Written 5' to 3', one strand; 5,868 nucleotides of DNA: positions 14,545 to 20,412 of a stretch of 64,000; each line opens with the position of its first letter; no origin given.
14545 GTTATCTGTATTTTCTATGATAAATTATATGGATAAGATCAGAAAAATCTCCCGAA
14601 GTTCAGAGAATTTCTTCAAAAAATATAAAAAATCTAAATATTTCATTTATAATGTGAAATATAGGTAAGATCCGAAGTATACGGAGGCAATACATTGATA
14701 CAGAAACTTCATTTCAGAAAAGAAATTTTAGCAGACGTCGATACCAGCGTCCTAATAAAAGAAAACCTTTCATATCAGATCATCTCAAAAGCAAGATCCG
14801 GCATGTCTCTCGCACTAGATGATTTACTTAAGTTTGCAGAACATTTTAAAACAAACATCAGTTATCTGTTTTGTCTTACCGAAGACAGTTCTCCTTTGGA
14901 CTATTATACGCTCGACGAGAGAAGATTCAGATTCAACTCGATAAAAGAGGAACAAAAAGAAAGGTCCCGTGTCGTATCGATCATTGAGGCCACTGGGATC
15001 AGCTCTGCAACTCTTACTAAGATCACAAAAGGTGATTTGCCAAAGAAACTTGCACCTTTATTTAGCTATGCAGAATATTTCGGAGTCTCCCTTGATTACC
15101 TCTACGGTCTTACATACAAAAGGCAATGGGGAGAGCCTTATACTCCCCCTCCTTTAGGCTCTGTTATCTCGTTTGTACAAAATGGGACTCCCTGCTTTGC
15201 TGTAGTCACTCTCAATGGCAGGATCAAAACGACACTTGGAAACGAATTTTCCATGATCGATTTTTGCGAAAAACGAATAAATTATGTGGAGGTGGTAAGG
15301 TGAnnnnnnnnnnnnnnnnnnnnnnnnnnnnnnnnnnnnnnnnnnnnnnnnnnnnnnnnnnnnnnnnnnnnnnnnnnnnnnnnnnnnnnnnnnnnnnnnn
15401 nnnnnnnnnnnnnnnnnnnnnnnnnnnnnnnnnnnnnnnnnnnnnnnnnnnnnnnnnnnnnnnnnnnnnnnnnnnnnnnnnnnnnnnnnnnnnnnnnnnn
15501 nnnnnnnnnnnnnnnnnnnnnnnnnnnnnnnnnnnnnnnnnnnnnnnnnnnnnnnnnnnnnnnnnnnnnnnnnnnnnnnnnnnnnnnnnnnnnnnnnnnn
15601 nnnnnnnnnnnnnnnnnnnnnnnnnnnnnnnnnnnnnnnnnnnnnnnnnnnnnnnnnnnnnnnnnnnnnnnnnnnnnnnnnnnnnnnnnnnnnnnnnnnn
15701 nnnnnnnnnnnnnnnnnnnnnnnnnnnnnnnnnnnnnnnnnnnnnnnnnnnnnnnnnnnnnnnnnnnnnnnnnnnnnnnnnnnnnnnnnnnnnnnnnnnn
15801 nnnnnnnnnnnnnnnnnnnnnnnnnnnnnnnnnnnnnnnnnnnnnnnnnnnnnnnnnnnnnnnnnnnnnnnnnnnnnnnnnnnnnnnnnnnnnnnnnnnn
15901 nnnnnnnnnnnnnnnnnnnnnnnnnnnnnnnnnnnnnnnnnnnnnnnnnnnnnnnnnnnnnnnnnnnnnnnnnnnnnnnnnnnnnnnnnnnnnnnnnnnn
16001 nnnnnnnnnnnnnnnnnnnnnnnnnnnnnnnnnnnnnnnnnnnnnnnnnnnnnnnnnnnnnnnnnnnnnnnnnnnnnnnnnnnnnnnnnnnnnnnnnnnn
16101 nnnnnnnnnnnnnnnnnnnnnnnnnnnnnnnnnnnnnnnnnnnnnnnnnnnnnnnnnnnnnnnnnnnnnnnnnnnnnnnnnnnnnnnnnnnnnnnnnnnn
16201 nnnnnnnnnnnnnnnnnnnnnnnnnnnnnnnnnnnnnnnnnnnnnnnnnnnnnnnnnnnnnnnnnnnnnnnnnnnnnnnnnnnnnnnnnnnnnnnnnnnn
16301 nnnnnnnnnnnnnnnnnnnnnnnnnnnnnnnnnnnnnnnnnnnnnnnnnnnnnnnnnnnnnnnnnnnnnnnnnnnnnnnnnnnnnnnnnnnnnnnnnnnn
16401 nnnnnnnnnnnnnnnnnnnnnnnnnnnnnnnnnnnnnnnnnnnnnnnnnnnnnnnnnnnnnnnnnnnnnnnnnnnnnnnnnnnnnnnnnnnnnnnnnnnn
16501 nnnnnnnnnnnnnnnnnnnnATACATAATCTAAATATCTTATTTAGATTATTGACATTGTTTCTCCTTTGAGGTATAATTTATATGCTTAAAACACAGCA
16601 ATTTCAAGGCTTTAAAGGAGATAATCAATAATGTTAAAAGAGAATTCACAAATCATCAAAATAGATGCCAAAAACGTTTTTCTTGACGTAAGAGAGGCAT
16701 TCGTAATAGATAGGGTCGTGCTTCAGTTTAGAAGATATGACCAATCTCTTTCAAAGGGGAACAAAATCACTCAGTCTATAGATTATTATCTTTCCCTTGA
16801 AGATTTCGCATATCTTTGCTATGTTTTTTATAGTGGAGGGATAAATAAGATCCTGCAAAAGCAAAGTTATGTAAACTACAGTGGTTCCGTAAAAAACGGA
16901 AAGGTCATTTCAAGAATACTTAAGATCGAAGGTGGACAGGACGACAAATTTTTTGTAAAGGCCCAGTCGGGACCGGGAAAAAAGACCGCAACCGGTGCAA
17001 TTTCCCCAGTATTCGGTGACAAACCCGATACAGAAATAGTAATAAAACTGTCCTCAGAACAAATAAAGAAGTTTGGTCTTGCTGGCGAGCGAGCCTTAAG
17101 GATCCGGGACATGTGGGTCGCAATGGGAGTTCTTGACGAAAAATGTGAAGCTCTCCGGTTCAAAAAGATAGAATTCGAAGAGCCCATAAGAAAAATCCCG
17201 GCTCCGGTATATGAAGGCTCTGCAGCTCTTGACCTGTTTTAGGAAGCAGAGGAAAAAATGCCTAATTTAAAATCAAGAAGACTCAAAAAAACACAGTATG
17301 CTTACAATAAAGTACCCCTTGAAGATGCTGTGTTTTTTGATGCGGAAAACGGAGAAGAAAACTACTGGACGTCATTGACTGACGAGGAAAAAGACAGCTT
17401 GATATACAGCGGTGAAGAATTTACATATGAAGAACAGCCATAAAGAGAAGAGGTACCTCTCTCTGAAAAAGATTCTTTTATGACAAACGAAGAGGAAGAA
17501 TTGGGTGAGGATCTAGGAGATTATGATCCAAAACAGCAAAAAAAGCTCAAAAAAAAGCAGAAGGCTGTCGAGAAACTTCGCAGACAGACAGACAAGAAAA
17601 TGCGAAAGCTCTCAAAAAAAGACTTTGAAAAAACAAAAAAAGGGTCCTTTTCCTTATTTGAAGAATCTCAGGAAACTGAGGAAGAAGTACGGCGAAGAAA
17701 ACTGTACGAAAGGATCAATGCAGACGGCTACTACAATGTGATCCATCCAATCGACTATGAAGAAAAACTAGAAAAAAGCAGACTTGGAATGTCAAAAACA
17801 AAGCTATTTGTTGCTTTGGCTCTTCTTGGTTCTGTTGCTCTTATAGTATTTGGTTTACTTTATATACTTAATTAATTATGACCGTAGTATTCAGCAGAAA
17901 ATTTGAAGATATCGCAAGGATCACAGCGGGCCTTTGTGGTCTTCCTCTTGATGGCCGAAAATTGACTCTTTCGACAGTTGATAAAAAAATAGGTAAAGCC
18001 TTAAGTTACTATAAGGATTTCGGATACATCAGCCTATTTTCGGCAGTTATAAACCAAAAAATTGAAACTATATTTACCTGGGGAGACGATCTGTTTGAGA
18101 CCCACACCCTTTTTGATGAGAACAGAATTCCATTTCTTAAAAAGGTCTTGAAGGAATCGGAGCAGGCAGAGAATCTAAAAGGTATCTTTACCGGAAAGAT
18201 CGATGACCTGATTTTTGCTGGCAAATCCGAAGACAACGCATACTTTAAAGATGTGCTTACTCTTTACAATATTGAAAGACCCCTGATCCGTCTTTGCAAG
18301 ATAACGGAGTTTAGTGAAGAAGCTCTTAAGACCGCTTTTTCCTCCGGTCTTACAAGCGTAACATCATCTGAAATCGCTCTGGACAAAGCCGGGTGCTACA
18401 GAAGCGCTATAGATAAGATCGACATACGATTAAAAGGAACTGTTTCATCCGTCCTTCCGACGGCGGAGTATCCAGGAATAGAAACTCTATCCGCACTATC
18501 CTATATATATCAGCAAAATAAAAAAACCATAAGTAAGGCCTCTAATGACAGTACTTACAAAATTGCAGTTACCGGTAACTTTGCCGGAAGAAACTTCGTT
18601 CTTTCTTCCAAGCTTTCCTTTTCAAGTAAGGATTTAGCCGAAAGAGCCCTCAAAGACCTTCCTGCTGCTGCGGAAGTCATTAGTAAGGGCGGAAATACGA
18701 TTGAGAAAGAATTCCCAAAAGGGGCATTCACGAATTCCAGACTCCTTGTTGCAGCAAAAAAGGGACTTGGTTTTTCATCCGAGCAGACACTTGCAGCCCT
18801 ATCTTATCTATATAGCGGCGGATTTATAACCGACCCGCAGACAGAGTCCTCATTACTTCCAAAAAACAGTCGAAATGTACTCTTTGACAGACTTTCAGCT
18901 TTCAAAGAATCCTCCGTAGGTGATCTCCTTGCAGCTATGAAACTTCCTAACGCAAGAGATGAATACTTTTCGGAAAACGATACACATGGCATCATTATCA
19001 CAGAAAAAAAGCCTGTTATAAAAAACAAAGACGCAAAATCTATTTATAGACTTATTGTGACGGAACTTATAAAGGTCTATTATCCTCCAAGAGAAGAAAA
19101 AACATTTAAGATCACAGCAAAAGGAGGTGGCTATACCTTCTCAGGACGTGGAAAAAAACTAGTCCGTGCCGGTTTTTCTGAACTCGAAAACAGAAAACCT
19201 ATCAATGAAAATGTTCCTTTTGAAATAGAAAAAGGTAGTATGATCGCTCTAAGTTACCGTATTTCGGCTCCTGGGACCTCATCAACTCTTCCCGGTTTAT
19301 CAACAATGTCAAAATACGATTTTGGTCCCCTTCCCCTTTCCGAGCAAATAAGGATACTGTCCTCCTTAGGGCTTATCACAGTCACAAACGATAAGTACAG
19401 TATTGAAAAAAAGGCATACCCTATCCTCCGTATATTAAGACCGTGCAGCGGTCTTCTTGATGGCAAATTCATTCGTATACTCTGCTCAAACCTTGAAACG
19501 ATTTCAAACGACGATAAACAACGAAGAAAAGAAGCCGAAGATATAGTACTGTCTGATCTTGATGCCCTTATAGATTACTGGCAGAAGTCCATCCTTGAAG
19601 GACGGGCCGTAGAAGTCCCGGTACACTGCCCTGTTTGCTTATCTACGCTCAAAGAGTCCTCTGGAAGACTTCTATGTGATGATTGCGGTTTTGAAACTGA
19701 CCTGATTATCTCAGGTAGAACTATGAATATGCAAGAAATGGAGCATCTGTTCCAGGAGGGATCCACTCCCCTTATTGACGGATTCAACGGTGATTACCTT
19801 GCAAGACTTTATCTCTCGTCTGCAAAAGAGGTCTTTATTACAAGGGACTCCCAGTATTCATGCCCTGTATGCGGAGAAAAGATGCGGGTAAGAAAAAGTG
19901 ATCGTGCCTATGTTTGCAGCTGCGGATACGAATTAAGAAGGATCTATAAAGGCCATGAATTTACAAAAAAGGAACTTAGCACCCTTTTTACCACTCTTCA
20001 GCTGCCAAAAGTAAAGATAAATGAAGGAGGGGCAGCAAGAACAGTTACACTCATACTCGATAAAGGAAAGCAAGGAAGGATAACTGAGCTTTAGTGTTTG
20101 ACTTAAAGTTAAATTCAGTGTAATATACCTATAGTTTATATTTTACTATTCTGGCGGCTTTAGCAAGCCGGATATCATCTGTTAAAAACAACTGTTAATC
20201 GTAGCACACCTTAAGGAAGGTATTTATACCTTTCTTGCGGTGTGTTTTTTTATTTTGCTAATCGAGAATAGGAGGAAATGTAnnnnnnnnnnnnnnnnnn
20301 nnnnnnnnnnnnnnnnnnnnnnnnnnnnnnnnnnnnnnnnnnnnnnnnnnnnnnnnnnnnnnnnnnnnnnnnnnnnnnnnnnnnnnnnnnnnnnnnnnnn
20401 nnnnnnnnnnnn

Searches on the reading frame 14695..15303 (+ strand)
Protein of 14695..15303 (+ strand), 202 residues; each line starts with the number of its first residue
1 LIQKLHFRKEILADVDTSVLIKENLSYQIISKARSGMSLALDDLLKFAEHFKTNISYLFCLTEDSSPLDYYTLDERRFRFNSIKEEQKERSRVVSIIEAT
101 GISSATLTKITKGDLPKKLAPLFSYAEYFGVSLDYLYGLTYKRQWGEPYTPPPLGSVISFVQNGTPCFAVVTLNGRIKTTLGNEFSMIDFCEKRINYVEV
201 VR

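Call 112: search_protein_families(library=pfam, proteins=[window:14695-15303:+], max_evalue=0.1)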
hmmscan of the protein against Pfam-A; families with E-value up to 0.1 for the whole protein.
window:14695-15303:+ (202 aa): 3 families
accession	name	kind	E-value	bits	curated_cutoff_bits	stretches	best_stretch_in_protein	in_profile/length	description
PF01381.28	HTH_3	-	3.1e-05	24.4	23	1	98-136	17-55/55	Helix-turn-helix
PF08667.16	BetR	-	0.0011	19.5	21.6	1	88-141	20-73/148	BetR domain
PF13443.12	HTH_26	-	0.0091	16.7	22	0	98-116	18-37/63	Cro/C1-type HTH DNA-binding domain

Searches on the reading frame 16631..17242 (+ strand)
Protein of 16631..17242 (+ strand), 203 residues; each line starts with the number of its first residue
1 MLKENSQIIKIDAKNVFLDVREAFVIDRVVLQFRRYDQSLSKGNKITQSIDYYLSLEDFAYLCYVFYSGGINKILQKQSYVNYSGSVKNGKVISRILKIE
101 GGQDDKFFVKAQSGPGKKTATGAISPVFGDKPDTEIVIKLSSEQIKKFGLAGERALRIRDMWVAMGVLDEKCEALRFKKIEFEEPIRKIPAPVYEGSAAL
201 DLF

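Call 15: search_protein_families(library=pfam, proteins=[window:16631-17242:+], max_evalue=0.001)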
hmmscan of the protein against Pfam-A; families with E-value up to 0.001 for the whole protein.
window:16631-17242:+ (203 aa): 0 families

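Call 72: search_protein_families(library=pfam, proteins=[window:16631-17242:+], max_evalue=1)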
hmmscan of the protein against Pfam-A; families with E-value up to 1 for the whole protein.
window:16631-17242:+ (203 aa): 0 families

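Call 73: search_protein_families(library=phrogs, proteins=[window:16631-17242:+], max_evalue=0.01)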
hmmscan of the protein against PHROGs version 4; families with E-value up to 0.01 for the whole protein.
window:16631-17242:+ (203 aa): 0 families

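Call 86: search_solved_structures(query=window:16631-17242:+, max_evalue=1)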
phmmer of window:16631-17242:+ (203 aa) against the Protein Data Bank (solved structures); distinct sequences matched with E-value up to 1: 1.
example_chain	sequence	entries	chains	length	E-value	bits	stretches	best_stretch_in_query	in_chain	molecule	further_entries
8evk_A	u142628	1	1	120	0.63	13.1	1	41-108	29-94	Dihydroneopterin aldolase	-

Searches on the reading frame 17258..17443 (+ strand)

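Call 72: search_protein_families(library=pfam, proteins=[window:17258-17443:+], max_evalue=1)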
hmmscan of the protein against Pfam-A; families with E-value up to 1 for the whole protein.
window:17258-17443:+ (61 aa): 1 family
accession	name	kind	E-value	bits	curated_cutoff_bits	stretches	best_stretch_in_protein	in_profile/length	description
PF15636.11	Tox-GHH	-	0.14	12.6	25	1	29-59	26-55/78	GHH signature containing HNH/Endo VII superfamily nuclease toxin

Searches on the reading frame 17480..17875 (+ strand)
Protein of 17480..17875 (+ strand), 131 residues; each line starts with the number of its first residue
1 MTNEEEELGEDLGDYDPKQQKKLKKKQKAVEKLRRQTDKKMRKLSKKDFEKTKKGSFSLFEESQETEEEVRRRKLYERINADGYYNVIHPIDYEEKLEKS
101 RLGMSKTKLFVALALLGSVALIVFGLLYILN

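Call 15: search_protein_families(library=pfam, proteins=[window:17480-17875:+], max_evalue=0.001)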
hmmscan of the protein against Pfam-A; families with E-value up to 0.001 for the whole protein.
window:17480-17875:+ (131 aa): 0 families

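Call 72: search_protein_families(library=pfam, proteins=[window:17480-17875:+], max_evalue=1)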
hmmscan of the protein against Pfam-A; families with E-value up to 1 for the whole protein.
window:17480-17875:+ (131 aa): 2 families
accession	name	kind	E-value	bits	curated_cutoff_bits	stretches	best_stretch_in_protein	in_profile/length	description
PF00012.26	HSP70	-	0.038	12.6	20.6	1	15-90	238-312/599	Hsp70 protein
PF15333.11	TAF1D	-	0.071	13.3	27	1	18-103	62-149/215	TATA box-binding protein-associated factor 1D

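Call 73: search_protein_families(library=phrogs, proteins=[window:17480-17875:+], max_evalue=0.01)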
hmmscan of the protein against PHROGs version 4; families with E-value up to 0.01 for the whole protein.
window:17480-17875:+ (131 aa): 0 families

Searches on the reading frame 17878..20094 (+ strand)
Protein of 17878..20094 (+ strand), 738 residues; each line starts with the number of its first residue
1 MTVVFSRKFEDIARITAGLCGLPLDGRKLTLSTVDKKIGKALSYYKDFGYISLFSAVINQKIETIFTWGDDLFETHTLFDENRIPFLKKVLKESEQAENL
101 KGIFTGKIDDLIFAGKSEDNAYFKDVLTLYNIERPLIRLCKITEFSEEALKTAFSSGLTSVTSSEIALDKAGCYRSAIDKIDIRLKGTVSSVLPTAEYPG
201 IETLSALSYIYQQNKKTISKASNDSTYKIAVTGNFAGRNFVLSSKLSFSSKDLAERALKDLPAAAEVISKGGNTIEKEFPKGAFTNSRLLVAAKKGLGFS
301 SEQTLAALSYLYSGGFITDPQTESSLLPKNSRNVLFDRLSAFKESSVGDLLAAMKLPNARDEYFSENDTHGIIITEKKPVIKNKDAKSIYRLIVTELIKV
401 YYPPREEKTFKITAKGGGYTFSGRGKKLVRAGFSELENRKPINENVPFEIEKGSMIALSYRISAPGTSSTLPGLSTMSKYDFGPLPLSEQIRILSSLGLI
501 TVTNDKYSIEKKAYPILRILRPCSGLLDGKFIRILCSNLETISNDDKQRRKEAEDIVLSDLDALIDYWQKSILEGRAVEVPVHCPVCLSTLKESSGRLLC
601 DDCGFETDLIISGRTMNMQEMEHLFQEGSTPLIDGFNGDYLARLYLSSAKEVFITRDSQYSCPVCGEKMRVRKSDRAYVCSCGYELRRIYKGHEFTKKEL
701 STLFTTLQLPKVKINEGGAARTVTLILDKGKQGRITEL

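Call 15: search_protein_families(library=pfam, proteins=[window:17878-20094:+], max_evalue=0.001)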
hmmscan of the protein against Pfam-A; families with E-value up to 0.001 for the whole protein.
window:17878-20094:+ (738 aa): 4 families
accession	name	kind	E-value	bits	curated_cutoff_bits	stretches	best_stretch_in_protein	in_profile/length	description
PF01131.25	Topoisom_bac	-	4.5e-23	82.3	35.1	1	207-459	48-309/411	DNA topoisomerase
PF14768.12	RPA_interact_C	-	2.4e-07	31.6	25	0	584-627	2-42/80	Replication protein A interacting C-terminal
PF13342.12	Toprim_Crpt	-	1.3e-06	28.7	32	1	602-650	1-53/60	C-terminal repeat of topoisomerase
PF01155.25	HypA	-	2.3e-06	28.1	28.9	0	569-622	58-111/112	Hydrogenase/urease nickel incorporation, metallochaperone, hypA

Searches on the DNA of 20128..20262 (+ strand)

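Call 40: build_rna_model(alignment_id=A2)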
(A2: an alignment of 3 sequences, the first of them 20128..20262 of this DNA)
Model R1 built from alignment A2 (3 sequences, 140 columns); structure: RNAalifold consensus.
model positions 127; base pairs 25; branch points 1; effective number of sequences 1.33; information 0.59 bits per position. Calibrated on 0.2 Mb of random sequence (short: E-values are rough).
structure used (alignment columns):
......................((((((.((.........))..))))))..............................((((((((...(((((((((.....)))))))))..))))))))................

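Call 41: search_with_rna_model(model_id=R1, sources=[window, L024, L025, L013], max_evalue=10, show_alignments=0)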
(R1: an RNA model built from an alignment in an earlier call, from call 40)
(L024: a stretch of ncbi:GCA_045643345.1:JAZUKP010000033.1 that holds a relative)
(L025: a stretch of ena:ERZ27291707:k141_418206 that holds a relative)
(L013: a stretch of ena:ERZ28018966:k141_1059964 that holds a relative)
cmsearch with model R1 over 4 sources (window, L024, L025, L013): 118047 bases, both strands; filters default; matches with E-value up to 10: 10.
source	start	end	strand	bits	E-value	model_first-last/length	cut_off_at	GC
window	20128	20256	+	136.7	3.2e-25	1-127/127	no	0.34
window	25450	25581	+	136.3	3.9e-25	1-127/127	no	0.34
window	35628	35752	+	136.2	4.1e-25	1-127/127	no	0.34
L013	718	842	+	136.2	4.1e-25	1-127/127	no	0.34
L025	20190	20302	+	21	0.18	1-127/127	no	0.29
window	35694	35802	-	19.1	0.44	1-127/127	no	0.35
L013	784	892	-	19.1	0.44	1-127/127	no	0.35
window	20203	20246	-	15.9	2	75-117/127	no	0.41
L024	7049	7173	+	15.2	2.7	1-127/127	no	0.28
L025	11085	11109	-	13.4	6.5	85-109/127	no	0.4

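Call 48: search_with_rna_model(model_id=R1, sources=[L026, L027, L028, L029, L030, L031, L032, L033, L034, L035, L036, L037, L038, L039, L040, L041, L042, L043, L044, L045, L046, L047, L048, L049, L050, L051, L052, L053, L054, L055, L056, L057, L058, L059, L060, L061], max_evalue=1)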
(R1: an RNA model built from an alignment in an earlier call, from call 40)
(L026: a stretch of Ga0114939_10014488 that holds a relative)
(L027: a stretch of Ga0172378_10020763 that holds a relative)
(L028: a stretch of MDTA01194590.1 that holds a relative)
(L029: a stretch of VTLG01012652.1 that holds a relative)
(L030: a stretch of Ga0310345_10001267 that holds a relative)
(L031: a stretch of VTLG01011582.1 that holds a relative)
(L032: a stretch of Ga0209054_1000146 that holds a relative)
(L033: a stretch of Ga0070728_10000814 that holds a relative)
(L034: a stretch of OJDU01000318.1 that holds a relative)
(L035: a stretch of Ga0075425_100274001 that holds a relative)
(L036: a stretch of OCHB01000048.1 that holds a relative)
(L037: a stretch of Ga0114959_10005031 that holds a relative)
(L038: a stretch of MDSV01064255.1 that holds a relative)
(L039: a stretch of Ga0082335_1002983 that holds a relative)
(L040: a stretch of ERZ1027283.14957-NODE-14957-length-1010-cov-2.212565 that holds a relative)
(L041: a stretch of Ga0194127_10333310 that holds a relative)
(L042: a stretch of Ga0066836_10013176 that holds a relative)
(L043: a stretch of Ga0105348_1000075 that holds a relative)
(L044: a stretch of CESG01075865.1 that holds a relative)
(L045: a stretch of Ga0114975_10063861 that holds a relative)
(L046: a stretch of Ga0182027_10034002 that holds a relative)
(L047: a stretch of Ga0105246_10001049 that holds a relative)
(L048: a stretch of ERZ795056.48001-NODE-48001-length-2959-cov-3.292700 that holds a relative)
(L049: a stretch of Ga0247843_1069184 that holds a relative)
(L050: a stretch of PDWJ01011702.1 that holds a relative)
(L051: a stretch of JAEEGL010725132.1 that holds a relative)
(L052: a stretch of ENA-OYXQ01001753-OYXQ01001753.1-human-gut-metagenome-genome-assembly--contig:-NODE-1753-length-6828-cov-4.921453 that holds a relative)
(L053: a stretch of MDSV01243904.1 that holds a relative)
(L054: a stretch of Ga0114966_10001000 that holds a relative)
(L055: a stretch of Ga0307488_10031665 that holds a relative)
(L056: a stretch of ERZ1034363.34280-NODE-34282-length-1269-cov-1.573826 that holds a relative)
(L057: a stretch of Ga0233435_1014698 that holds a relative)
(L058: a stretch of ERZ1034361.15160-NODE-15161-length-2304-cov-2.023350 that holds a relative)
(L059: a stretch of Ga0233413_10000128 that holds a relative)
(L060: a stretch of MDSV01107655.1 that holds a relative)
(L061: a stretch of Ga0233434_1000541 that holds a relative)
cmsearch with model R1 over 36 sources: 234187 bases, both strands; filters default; matches with E-value up to 1: 6.
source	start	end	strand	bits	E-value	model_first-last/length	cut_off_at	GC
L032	1046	1126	-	23.1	0.13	1-127/127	no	0.23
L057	718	798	+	23.1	0.13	1-127/127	no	0.23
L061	3304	3384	-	23.1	0.13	1-127/127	no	0.23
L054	2682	2768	+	22.5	0.17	1-127/127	no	0.28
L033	1238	1347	-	20.5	0.44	1-127/127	no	0.36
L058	1739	1861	-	19.2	0.82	1-127/127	no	0.35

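Call 107: search_with_rna_model(model_id=R1, sources=[L070, L066], max_evalue=0.01)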
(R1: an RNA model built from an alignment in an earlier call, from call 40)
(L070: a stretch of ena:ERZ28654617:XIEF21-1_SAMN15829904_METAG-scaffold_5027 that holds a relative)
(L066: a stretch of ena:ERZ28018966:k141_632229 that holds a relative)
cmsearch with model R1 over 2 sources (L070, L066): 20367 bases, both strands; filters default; matches with E-value up to 0.01: 3.
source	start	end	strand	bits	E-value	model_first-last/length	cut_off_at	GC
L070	8055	8183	+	136.7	5.6e-26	1-127/127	no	0.34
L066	1449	1577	+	136.7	5.6e-26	1-127/127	no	0.34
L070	13377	13508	+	136.3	6.7e-26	1-127/127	no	0.34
